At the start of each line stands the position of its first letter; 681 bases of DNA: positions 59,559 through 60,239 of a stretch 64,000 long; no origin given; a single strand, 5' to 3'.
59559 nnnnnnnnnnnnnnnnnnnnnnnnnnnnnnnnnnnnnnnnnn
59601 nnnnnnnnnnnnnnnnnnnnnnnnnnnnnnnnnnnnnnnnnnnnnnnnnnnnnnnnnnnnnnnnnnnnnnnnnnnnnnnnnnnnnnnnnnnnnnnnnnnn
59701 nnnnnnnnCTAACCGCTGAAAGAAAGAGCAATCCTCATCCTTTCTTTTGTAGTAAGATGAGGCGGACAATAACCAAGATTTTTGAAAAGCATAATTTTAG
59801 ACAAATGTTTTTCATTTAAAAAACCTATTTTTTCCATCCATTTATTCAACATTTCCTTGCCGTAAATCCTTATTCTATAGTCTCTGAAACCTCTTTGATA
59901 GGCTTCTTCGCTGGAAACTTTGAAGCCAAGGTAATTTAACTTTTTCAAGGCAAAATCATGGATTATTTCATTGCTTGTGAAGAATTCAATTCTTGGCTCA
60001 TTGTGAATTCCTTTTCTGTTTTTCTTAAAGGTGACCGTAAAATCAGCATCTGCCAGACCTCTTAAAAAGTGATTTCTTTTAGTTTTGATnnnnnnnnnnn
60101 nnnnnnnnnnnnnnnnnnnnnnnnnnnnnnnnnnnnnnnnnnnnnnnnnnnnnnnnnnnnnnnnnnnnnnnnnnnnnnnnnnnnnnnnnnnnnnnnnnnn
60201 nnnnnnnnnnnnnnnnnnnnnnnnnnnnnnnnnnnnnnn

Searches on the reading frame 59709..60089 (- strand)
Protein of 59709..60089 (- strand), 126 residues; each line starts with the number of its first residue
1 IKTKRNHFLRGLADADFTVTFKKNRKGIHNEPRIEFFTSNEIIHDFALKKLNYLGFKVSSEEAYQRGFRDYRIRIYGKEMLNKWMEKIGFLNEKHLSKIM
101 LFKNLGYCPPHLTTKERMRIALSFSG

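Call 78: search_protein_families(library=pfam, proteins=[window:59709-60089:-], max_evalue=0.01)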
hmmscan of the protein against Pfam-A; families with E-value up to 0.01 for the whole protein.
window:59709-60089:- (126 aa): 1 family
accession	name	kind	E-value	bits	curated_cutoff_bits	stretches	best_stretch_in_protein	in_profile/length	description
PF14528.11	LAGLIDADG_3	-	0.00053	20.6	22.5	1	7-89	5-82/82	LAGLIDADG-like domain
